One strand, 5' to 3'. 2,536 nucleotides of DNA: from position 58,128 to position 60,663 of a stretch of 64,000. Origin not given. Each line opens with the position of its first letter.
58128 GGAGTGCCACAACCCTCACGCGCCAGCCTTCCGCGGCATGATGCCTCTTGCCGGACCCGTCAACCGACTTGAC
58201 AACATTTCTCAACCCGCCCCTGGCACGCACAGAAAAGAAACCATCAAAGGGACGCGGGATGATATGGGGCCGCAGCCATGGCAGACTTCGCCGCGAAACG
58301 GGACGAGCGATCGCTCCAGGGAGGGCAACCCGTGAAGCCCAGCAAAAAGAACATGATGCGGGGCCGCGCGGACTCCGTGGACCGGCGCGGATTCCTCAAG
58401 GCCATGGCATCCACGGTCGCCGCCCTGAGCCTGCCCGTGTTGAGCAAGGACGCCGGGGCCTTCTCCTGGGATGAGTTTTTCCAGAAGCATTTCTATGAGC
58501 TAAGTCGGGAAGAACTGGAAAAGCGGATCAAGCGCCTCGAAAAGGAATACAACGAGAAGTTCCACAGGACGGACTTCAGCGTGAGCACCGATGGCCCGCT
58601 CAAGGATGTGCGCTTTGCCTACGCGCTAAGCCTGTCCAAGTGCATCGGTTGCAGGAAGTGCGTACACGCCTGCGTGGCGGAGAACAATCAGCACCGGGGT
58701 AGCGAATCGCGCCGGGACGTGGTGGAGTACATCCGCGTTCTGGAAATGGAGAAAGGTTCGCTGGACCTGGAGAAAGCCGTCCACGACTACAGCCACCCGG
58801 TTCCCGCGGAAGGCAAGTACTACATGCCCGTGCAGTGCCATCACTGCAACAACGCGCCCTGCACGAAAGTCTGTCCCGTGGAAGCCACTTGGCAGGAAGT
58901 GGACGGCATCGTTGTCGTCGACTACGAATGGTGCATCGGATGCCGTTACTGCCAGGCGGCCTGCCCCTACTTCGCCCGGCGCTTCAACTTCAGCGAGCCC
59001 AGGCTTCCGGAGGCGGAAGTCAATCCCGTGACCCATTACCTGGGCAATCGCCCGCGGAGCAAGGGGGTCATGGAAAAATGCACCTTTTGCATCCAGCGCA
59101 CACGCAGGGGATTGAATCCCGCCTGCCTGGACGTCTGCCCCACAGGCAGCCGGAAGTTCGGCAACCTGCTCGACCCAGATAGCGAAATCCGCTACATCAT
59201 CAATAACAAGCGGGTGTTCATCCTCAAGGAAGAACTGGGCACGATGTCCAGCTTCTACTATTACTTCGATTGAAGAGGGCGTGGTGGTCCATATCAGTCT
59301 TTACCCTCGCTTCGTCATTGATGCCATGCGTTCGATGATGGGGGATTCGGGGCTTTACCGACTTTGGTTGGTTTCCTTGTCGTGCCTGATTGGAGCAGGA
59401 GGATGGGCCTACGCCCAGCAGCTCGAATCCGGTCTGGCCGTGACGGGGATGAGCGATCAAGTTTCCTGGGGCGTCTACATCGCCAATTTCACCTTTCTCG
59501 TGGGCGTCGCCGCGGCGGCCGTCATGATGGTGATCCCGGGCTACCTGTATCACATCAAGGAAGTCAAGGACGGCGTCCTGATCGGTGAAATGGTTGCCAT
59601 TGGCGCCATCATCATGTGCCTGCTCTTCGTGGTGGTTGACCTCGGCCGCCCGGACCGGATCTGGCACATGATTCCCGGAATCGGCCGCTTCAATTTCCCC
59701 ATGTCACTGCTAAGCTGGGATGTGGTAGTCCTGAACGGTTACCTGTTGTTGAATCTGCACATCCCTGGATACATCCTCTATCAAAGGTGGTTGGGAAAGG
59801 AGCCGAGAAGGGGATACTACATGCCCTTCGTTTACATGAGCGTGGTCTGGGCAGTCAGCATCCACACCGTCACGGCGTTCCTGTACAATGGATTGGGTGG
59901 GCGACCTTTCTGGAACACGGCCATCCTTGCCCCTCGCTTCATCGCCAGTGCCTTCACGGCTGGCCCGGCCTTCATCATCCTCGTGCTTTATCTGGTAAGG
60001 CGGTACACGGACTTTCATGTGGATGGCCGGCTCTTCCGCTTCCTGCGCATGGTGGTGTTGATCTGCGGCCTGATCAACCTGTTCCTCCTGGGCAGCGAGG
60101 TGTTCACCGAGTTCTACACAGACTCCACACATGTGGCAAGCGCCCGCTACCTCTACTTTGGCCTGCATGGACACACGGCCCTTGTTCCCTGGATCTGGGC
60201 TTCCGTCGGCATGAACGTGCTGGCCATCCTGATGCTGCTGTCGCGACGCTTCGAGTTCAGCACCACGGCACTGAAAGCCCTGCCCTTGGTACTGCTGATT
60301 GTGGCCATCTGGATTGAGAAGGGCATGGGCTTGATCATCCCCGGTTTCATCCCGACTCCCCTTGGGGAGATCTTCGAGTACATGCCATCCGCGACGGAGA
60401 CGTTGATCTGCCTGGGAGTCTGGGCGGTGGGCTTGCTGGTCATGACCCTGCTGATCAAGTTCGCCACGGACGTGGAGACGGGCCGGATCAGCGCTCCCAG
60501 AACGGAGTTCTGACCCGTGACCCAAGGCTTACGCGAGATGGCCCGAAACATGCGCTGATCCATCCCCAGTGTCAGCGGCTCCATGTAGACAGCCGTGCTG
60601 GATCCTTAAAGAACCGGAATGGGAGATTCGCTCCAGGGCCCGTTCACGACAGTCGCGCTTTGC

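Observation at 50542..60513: Ten-kb cluster with about 40 heme-binding motifs: five multiheme cytochromes plus an NrfC/NrfD-like quinol module and an SPFH protein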

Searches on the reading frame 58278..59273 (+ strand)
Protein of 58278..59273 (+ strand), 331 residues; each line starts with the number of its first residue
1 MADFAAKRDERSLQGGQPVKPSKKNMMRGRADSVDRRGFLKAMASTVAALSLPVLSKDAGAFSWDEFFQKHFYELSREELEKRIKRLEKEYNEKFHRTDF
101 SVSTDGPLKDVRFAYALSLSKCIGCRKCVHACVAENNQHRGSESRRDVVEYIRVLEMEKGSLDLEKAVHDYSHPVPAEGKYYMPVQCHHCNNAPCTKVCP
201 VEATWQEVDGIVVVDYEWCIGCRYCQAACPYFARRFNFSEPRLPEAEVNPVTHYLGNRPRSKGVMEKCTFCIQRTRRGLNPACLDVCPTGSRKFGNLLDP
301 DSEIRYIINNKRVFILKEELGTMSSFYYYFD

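Call 4: search_protein_families(library=pfam, proteins=[window:58278-59273:+], max_evalue=0.01)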
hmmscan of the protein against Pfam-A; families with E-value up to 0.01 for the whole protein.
window:58278-59273:+ (331 aa): 15 families
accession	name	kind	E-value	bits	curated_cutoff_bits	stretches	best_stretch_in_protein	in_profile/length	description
PF13247.11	Fer4_11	-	8.3e-22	77.7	26.2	2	181-237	4-62/100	4Fe-4S dicluster domain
PF12838.12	Fer4_7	-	8.1e-15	55.5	27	2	121-203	1-52/52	4Fe-4S dicluster domain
PF13237.11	Fer4_10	-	2.3e-12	47.1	25.5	3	212-288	2-53/53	4Fe-4S dicluster domain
PF13187.11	Fer4_9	-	3.5e-12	46.6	27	2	121-202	1-50/52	4Fe-4S dicluster domain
PF13183.11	Fer4_8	-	3.5e-10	40.7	27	2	119-202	2-67/68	4Fe-4S dicluster domain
PF00037.32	Fer4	-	3.4e-09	36.6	21.1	2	212-233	1-22/24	4Fe-4S binding domain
PF12797.12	Fer4_2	-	7.5e-08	32.3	24.5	2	211-231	2-22/22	4Fe-4S binding domain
PF12837.12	Fer4_6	-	4.9e-07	29.8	25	1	211-231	1-21/24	4Fe-4S binding domain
PF13534.11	Fer4_17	-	2.3e-06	28.5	22.2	1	219-271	2-49/61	4Fe-4S dicluster domain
PF13484.11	Fer4_16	-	9.1e-06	26.8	30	0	216-231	50-65/66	4Fe-4S double cluster binding domain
PF25160.1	LdpA_Fe-S-bd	-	0.00011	22.3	27.6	1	192-231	6-40/49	LdpA Fe-S cluster-binding domain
PF12798.12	Fer4_3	-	0.0022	19.2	27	0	219-232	1-14/15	4Fe-4S binding domain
PF14697.11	Fer4_21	-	0.0058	17.2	35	0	120-134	6-20/59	4Fe-4S dicluster domain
PF12800.12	Fer4_4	-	0.0088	16.8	24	0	217-231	2-16/17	4Fe-4S binding domain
PF10518.14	TAT_signal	-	0.0097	16.3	22.7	1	34-53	2-21/21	TAT (twin-arginine translocation) pathway signal sequence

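Call 5: search_protein_families(library=ncbifam, proteins=[window:58278-59273:+], max_evalue=0.01)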
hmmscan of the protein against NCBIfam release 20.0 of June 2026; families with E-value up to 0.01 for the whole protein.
window:58278-59273:+ (331 aa): 52 families (the best 25 are shown)
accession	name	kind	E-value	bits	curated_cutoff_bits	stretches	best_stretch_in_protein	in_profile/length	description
NF045797.1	DsrO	equivalog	6.6e-53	179.5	200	1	104-329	35-234/235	sulfate reduction electron transfer complex DsrMKJOP subunit DsrO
NF041782.1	mnquin_red_QrcC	equivalog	7.9e-42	143.5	400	1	114-329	2-225/239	menaquinone reductase iron-sulfur cluster-binding subunit QrcC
NF041715.1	arsenate_red_ArrB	equivalog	4.9e-37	127.7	450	3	259-328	155-224/233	arsenate respiratory reductase iron-sulfur subunit ArrB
NF011569.0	PRK14993.1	equivalog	2.6e-36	125.3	416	2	109-237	40-150/244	tetrathionate reductase subunit TtrB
TIGR03149.1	cyt_nit_nrfC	equivalog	6.6e-30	104.1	377.6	2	104-237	30-145/225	cytochrome c nitrite reductase Fe-S protein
TIGR02951.1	DMSO_dmsB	equivalog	1.6e-29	103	214.1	1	115-297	4-153/161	DMSO/selenate family reductase complex B subunit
NF008134.0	PRK10882.1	equivalog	4.4e-27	95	263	2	120-241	46-168/329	hydrogenase 2 operon protein HybA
NF045715.1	sulf_resp_HmcB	equivalog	1.7e-24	86.5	420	1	119-296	43-197/307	sulfate respiration complex iron-sulfur protein HmcB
TIGR03478.1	DMSO_red_II_bet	subfamily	1.9e-23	82.9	480.7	2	176-238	120-183/321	DMSO reductase family type II enzyme, iron-sulfur subunit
TIGR01582.1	FDH-beta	equivalog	1e-22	80.6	334.7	2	110-238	19-145/283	formate dehydrogenase subunit beta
NF038355.1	FDH3_beta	equivalog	5.7e-21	75.4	240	1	116-293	6-160/180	formate dehydrogenase FDH3 subunit beta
NF042979.1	EthbenzDh_ebdB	equivalog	1.1e-20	73.8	740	2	180-238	146-205/354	ethylbenzene dehydrogenase subunit beta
NF009408.0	PRK12769.1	equivalog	4.6e-16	58.1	1003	1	120-291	10-141/659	formate-dependent uric acid utilization protein AegA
NF007658.0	PRK10330.1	equivalog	9.6e-16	57.8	260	1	185-290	56-150/181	electron transport protein HydN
NF009451.0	PRK12809.1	equivalog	4.7e-15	54.9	1154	1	119-292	9-134/639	formate-dependent uric acid utilization protein YgfT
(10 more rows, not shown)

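Call 13: search_solved_structures(query=window:58278-59273:+, max_evalue=1e-10)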
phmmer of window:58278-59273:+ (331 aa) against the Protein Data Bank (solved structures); distinct sequences matched with E-value up to 1e-10: 15.
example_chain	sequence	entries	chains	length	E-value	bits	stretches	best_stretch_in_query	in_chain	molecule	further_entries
6cz7_B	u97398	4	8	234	2.2e-31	112.6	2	180-242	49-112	4Fe-4S ferredoxin, iron-sulfur binding domain protein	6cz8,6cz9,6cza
2vpw_B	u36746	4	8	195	2.6e-29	105.7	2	182-235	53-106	NRFC PROTEIN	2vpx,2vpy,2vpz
8k9e_B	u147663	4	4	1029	1e-26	97.2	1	113-276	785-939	Fe-S-cluster-containing hydrogenase components 1-like protein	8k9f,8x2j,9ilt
6f0k_B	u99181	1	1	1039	1.8e-25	93.1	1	112-304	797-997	Fe-S-cluster-containing hydrogenase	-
6btm_B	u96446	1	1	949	2.4e-24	89.4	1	113-329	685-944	Alternative Complex III subunit B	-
6lod_B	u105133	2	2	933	1.6e-20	76.9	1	109-305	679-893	Fe-S-cluster-containing hydrogenase components 1-like protein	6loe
7qv7_A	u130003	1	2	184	8.9e-20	74.4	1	182-317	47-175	Hydrogen dependent carbon dioxide reductase subunit HycB3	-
2ivf_B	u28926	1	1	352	2.3e-18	69.8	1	181-328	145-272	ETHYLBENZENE DEHYDROGENASE BETA-SUBUNIT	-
7z0s_B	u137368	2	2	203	4.7e-17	65.5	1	180-326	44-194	Formate hydrogenlyase subunit 2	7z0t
4ydd_B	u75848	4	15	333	5.3e-15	58.7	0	176-328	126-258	DMSO reductase family type II enzyme, iron-sulfur subunit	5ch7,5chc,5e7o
1kqf_B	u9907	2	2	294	1.4e-13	54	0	113-242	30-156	FORMATE DEHYDROGENASE, NITRATE-INDUCIBLE, IRON-SULFUR SUBUNIT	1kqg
9vap_B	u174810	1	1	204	5.7e-13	52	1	179-294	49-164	4Fe-4S dicluster domain-containing protein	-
7qv7_B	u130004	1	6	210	1.3e-12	50.8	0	118-290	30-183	Hydrogen dependent carbon dioxide reductase subunit HycB4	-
1q16_B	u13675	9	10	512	8.7e-11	44.8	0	180-239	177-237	Respiratory nitrate reductase 1 beta chain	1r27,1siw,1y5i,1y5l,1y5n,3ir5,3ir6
1y4z_B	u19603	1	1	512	9.6e-11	44.7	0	180-239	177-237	Respiratory nitrate reductase 1 beta chain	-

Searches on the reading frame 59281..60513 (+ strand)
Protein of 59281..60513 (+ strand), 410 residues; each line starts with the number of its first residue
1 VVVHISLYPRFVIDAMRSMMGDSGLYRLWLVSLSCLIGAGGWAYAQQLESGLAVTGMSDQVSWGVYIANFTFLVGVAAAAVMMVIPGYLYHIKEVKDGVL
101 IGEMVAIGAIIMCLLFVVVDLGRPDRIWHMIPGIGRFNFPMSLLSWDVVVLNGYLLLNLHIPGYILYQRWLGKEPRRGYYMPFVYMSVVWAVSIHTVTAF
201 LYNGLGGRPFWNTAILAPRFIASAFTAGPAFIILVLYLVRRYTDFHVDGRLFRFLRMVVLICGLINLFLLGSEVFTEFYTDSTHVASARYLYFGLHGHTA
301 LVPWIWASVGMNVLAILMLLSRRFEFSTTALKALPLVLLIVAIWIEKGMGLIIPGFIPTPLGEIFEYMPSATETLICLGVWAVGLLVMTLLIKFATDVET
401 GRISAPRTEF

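Call 4: search_protein_families(library=pfam, proteins=[window:59281-60513:+], max_evalue=0.01)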
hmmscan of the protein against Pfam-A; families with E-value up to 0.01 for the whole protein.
window:59281-60513:+ (410 aa): 1 family
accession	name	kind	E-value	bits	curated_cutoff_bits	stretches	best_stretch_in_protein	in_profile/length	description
PF03916.19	NrfD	-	4.4e-40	138.7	25.8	1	54-319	2-274/313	Polysulphide reductase, NrfD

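Call 5: search_protein_families(library=ncbifam, proteins=[window:59281-60513:+], max_evalue=0.01)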
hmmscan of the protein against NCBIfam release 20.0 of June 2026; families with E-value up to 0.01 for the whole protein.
window:59281-60513:+ (410 aa): 4 families
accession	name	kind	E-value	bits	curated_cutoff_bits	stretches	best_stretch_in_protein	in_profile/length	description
NF045798.1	DsrP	equivalog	3.5e-125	418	350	1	19-400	5-345/346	sulfate reduction electron transfer complex DsrMKJOP subunit DsrP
NF041784.1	mnquin_red_QrcD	equivalog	1.3e-07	31.3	570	1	25-392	17-395/408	menaquinone reductase integral membrane subunit QrcD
TIGR03148.1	cyt_nit_nrfD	equivalog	1.4e-05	24.6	347.6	1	59-157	6-103/316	cytochrome c nitrite reductase subunit NrfD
NF011568.0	PRK14992.1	equivalog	0.0014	18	314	1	58-304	14-242/341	tetrathionate reductase subunit TtrC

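Call 12: search_solved_structures(query=window:59281-60513:+, max_evalue=0.01)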
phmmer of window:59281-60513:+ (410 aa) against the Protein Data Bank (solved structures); distinct sequences matched with E-value up to 0.01: 4.
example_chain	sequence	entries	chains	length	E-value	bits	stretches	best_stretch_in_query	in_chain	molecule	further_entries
8k9e_C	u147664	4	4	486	5.6e-06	28.8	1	186-392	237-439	Polysulphide reductase NrfD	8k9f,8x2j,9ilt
6lod_C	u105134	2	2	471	3.3e-05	26.3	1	186-380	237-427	Polysulphide reductase NrfD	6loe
6f0k_C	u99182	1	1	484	0.00042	22.6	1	45-159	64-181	Polysulphide reductase NrfD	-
6btm_C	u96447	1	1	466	0.0038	19.5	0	29-159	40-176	Alternative Complex III subunit C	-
